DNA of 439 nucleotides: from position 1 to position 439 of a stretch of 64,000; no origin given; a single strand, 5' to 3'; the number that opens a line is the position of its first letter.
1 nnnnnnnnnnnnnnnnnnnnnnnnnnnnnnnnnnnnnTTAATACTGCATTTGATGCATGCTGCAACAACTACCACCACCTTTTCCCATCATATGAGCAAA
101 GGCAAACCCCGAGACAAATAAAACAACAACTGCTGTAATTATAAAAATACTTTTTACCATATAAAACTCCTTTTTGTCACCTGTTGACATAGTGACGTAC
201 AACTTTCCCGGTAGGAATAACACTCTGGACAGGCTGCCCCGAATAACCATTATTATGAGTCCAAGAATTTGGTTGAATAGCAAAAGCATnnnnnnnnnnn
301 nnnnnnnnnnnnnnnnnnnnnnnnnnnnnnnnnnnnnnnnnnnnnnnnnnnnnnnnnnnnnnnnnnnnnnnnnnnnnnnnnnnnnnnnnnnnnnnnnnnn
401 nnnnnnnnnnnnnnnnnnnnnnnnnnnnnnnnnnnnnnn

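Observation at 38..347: Two tiny secreted peptides under ECF control, one maturing to an 18-mer rich in Met/His/Cys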

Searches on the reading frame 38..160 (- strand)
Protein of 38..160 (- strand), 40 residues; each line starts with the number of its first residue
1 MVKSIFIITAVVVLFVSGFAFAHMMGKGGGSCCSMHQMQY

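Call 6: search_protein_families(library=pfam, proteins=[window:38-160:-], max_evalue=0.1)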
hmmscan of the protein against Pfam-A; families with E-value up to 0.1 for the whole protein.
window:38-160:- (40 aa): 1 family
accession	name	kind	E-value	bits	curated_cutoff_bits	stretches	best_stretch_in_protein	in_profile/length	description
PF10027.14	DUF2269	-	0.045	14.3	28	1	3-26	48-71/150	Predicted integral membrane protein (DUF2269)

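Call 7: search_protein_families(library=ncbifam, proteins=[window:38-160:-], max_evalue=0.1)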
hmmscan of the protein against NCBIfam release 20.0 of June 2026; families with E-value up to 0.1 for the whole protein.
window:38-160:- (40 aa): 0 families

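Call 11: find_homologous_proteins(query=window:38-160:-, max_evalue=10)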
Query window:38-160:- (40 aa): 1 proteins with E <= 10 among 1 candidates.
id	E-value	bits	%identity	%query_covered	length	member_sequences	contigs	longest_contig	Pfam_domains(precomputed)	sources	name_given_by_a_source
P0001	2.7e-14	68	93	100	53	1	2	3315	-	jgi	jgi:hypothetical protein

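Call 14: find_encoding_contigs(protein=P0001, flank=10000, max_places=10)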
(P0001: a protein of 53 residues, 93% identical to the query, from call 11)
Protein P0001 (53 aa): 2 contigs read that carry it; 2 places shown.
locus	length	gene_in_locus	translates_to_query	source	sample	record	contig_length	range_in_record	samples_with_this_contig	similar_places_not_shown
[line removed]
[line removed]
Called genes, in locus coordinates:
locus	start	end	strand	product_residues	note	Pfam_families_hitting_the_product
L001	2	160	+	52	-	?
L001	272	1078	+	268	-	PF18915:DUF5667 (weak)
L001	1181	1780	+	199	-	-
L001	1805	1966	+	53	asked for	-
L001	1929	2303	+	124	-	PF04945:YHS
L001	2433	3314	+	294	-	?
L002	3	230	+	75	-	?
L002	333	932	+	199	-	-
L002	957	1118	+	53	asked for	-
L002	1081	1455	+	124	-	PF04945:YHS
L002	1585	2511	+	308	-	PF01545:Cation_efflux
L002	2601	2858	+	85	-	-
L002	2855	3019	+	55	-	?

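Call 19: search_protein_families(library=pfam, proteins=[L001:1181-1780:+, L001:2013-2303:+, L001:2433-3314:+], max_evalue=1)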
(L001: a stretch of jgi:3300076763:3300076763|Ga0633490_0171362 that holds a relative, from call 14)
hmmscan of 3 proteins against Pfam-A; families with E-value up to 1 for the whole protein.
L001:1181-1780:+ (199 aa): 0 families

L001:2013-2303:+ (96 aa): 3 families
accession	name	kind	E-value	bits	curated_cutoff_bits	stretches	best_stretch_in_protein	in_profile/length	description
PF04945.19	YHS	-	3.7e-08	33.7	30.3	1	55-85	15-45/47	YHS domain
PF24273.1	TRASH_HVO_1752_C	-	0.0024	18.4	27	1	42-86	4-43/47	HVO_1752, C-terminal TRASH domain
PF06403.16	Lamprin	-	0.026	14.9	34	1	5-52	1-49/91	Lamprin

L001:2433-3314:+ (294 aa): 4 families
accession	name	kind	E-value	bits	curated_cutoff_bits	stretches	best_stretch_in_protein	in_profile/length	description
PF01545.26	Cation_efflux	-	1.2e-33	117.1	26.6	1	29-228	3-198/198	Cation efflux family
PF09323.15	DUF1980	-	0.00069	20.5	25.9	1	103-191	5-94/110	DUF1980 N-terminal domain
PF00335.26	Tetraspanin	-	0.055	13.6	32.1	1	132-252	10-128/225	Tetraspanin family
PF19529.4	DUF6057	-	0.78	9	29.8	1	47-174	108-226/569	Family of unknown function (DUF6057)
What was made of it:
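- L001/L002 carry a CDF transporter nearby (call 19), which would fit Zn/Cd as well.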

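Call 31: search_protein_representatives(protein=window:38-160:-)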
Query: 40 residues. Proteins with E-value up to 0.001 (for the whole library): 6; up to 1e-10: 0; up to 1e-30: 0. The best 6 are listed.
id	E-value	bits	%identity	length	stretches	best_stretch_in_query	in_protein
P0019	2.7e-08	48.3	71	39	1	4-39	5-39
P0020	6.8e-07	44.1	65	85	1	2-39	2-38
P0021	1.3e-05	40.2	64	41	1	2-38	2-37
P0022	2.5e-05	39.3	61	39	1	1-39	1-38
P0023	1.8e-04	36.7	62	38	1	2-40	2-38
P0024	6.2e-04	35.1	57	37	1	2-38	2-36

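Call 34: find_encoding_contigs(protein=P0019, flank=8000, max_places=6)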
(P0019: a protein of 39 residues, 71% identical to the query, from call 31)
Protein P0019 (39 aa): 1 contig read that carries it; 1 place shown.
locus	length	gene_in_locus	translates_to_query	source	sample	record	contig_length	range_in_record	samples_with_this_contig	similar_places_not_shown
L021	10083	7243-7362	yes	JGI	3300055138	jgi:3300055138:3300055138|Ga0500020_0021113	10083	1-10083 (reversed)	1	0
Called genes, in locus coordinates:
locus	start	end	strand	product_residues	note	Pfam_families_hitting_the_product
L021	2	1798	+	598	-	?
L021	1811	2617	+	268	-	PF03988:DUF347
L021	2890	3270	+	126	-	-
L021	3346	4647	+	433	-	PF02321:OEP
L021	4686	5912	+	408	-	PF07732:Cu-oxidase_3, PF07731:Cu-oxidase_2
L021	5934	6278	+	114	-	PF04945:YHS, PF08394:Arc_trans_TRASH (weak)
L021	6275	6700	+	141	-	PF09990:DUF2231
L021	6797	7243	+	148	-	PF00376:MerR, PF13411:MerR_1, PF09278:MerR-DNA-bind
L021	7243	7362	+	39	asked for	-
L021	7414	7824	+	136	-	-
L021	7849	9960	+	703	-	PF19335:HMBD, PF00122:E1-E2_ATPase, PF00702:Hydrolase, PF08282:Hydrolase_3 (weak)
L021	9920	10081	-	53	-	?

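Call 35: find_encoding_contigs(protein=P0020, flank=8000, max_places=4)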
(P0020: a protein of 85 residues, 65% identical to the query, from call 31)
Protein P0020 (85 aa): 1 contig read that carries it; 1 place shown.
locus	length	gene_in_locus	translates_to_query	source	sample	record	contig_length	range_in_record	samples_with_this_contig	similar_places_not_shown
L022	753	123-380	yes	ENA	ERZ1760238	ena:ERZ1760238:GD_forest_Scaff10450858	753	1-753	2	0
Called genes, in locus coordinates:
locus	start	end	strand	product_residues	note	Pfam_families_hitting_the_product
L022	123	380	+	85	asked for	PF19335:HMBD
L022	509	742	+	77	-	PF09851:SHOCT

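Call 36: find_encoding_contigs(protein=P0021, flank=8000, max_places=4)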
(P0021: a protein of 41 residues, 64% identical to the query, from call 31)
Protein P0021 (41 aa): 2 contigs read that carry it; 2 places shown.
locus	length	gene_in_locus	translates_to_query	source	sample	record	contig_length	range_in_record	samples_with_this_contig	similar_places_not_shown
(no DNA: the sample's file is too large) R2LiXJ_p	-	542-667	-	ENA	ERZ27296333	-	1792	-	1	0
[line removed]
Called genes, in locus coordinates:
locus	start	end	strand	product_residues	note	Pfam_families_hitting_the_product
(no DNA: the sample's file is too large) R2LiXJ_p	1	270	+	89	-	?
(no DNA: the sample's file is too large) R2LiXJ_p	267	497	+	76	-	-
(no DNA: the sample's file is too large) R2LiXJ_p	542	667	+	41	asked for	-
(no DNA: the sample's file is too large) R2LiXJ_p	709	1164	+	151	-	-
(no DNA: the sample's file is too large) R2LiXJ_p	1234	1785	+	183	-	PF07690:MFS_1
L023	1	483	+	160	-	?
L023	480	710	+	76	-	-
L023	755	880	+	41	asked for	-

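Call 37: find_encoding_contigs(protein=P0023, flank=8000, max_places=4)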
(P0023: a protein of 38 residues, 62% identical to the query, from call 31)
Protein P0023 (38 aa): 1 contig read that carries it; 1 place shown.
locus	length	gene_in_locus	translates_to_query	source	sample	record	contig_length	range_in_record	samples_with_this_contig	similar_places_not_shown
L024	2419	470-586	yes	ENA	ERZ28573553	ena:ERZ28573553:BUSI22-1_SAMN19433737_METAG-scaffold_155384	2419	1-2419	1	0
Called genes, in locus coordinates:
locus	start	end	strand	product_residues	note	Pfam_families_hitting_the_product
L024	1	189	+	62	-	?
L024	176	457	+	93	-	PF18926:DUF5676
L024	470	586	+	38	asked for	-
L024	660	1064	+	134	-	-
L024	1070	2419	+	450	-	?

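Call 39: search_protein_families(library=pfam, proteins=[L021:7414-7824:+, L023:480-710:+, L024:660-1064:+, L021:2890-3270:+, P0019, P0021], max_evalue=1)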
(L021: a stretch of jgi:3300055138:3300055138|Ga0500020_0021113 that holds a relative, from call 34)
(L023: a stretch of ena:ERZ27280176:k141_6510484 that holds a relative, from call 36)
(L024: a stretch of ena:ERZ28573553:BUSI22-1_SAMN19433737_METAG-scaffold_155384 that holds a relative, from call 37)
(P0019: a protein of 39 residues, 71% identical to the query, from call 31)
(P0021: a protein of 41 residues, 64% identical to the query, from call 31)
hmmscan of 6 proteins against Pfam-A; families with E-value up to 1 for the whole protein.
L021:7414-7824:+ (136 aa): 0 families

L023:480-710:+ (76 aa): 0 families

L024:660-1064:+ (134 aa): 0 families

L021:2890-3270:+ (126 aa): 0 families

P0019 (39 aa): 0 families

P0021 (41 aa): 0 families

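Call 40: search_protein_families(library=ncbifam, proteins=[L021:7414-7824:+, L023:480-710:+, L001:1181-1780:+, P0019, P0021, P0022, P0023], max_evalue=1)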
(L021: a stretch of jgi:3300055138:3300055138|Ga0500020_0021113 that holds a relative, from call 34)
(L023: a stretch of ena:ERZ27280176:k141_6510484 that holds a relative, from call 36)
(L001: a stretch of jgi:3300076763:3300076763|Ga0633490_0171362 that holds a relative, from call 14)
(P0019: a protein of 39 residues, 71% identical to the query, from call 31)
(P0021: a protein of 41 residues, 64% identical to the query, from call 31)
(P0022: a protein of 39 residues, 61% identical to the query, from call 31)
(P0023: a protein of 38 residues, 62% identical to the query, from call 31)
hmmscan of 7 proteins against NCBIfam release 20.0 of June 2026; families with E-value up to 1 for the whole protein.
L021:7414-7824:+ (136 aa): 0 families

L023:480-710:+ (76 aa): 1 family
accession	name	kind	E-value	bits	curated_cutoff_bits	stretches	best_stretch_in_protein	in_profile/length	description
NF058595.1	invert_tail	domain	0.026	14.9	37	1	6-61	26-77/113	lipo-invert putative C-terminal anchoring domain-containing protein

L001:1181-1780:+ (199 aa): 2 families
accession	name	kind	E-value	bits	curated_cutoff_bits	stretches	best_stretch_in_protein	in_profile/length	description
NF033674.1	stress_OB_fold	domain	0.0062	16.7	35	1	10-101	4-93/111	NirD/YgiW/YdeI family stress tolerance protein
NF005551.0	PRK07211.1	equivalog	0.029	13.7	575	1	57-102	433-474/485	single-stranded DNA binding protein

P0019 (39 aa): 2 families
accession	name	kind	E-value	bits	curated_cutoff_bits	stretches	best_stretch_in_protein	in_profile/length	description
TIGR02615.1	spoVE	exception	0.042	13.3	448.8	1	4-29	159-184/354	stage V sporulation protein E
NF049861.1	SCO2400_fam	subfamily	0.052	14.1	55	1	2-28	94-119/136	SCO2400 family protein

P0021 (41 aa): 2 families
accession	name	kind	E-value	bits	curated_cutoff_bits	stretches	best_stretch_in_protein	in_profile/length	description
NF007470.1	PRK10051.1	equivalog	0.05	13.5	160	1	7-34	5-32/150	curli major subunit CsgA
NF041599.1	reg_PtrA_PA2808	domain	0.059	13.3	31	1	3-22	2-21/46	co-regulatory protein PtrA N-terminal domain-containing protein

P0022 (39 aa): 0 families

P0023 (38 aa): 0 families
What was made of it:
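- On CusF (PF11604) / CopC / PcoE-SilE periplasmic copper proteins: No Pfam or NCBIfam match (calls 6, 7, 39, 40).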

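Call 47: find_encoding_contigs(protein=P0022, flank=8000, max_places=4)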
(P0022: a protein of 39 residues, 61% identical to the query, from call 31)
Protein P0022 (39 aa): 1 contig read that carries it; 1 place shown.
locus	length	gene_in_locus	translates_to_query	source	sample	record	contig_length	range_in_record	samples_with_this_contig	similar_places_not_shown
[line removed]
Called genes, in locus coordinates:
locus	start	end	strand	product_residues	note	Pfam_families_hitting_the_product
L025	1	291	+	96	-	?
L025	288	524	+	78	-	-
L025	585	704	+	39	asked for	-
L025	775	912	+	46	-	?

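Call 48: find_encoding_contigs(protein=P0024, flank=8000, max_places=4)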
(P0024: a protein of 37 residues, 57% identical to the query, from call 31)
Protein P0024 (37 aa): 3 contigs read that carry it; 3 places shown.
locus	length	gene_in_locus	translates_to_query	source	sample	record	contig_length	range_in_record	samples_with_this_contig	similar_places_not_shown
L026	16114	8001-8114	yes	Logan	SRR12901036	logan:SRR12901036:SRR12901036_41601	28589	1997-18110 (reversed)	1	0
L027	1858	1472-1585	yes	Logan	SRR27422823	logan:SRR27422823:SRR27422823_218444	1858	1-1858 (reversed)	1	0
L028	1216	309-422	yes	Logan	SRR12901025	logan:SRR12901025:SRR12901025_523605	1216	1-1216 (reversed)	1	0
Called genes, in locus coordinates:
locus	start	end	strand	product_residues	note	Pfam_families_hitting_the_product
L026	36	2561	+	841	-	PF00270:DEAD, PF04851:ResIII, PF13307:Helicase_C_2 (weak)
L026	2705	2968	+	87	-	-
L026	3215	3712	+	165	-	PF00072:Response_reg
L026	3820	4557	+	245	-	PF00072:Response_reg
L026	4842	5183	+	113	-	-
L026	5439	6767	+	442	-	-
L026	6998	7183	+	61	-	PF04945:YHS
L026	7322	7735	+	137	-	PF00376:MerR, PF13411:MerR_1, PF09278:MerR-DNA-bind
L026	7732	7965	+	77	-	-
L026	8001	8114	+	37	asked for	-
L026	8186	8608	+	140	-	-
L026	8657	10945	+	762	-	PF04945:YHS, PF19335:HMBD, PF00122:E1-E2_ATPase, PF00702:Hydrolase, PF08282:Hydrolase_3 (weak)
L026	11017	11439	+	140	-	-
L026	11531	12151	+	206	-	PF14481:Fimbrial_PilY2 (faint), PF22708:S1CSD-TOTE-1 (faint)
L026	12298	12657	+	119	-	-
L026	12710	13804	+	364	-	PF19335:HMBD, PF25954:Beta-barrel_RND_2, PF25975:CzcB_C (weak)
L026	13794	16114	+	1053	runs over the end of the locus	PF00873:ACR_tran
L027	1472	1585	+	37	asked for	-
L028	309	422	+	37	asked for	-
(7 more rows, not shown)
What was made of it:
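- It always lies within a few genes of a membrane transporter (calls 14, 34, 48).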

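Call 60: list_cluster_members(proteins=[window:38-160:-, P0019, P0020, P0021, P0022, P0023, P0024, P0001])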
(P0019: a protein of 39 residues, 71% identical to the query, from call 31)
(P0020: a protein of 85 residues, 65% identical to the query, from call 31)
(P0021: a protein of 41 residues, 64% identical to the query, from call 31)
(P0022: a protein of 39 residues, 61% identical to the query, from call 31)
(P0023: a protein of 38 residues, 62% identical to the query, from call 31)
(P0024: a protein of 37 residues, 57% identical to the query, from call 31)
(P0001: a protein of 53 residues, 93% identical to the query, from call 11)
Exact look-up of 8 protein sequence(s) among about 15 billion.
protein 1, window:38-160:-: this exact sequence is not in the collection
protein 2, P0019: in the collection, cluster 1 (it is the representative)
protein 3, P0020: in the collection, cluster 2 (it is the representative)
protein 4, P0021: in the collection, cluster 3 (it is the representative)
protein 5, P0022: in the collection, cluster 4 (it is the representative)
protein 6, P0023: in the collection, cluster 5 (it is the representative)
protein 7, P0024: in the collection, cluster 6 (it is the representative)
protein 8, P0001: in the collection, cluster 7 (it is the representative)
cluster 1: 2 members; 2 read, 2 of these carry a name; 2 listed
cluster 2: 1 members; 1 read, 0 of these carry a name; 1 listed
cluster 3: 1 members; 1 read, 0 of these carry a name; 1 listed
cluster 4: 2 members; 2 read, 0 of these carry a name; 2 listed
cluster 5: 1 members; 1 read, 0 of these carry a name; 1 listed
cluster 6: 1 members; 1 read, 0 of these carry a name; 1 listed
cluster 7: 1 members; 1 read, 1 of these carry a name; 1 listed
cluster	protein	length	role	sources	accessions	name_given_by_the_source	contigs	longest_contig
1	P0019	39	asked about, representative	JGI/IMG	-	hypothetical protein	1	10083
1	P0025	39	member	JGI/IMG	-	hypothetical protein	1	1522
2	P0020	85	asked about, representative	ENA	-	-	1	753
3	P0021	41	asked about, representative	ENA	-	-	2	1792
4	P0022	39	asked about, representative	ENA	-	-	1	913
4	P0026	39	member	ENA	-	-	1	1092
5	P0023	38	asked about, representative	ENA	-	-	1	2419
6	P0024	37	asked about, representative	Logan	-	-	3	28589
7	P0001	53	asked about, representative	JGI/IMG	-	hypothetical protein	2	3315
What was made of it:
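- The family is rare: about 10 sequences in 15 billion, all from metagenomes (call 60).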

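Call 66: search_dna_similar(query=window:41-160:-, collection=plasmids, mode=protein, max_evalue=1, max_rows=10)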
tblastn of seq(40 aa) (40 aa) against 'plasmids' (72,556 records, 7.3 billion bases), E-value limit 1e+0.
No match.

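Call 67: search_dna_similar(query=L021:7435-7824:+, collection=plasmids, mode=protein, max_evalue=0.001, max_rows=10)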
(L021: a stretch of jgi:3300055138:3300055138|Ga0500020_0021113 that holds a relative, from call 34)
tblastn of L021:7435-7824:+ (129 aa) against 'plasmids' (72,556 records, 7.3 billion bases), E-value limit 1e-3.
No match.
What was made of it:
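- Tried and rejected: tblastn of the peptide and of the Met-rich protein against 72,556 plasmids gave no match (calls 66, 67).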

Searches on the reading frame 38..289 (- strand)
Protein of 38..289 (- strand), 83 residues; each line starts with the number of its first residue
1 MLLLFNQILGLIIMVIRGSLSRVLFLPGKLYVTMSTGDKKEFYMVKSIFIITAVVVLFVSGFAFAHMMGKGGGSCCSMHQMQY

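Call 6: search_protein_families(library=pfam, proteins=[window:38-289:-], max_evalue=0.1)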
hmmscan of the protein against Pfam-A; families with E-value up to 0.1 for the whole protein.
window:38-289:- (83 aa): 1 family
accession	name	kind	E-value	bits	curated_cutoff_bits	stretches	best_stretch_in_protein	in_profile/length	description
PF10027.14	DUF2269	-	0.057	13.9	28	0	40-69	42-71/150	Predicted integral membrane protein (DUF2269)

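Call 7: search_protein_families(library=ncbifam, proteins=[window:38-289:-], max_evalue=0.1)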
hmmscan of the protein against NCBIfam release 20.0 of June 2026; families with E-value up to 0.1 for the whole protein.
window:38-289:- (83 aa): 0 families

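Call 9: find_encoding_contigs(protein=window:38-289:-, flank=10000, max_places=10)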
Protein window:38-289:- (83 aa): no gene with exactly this product is on record in the collection.
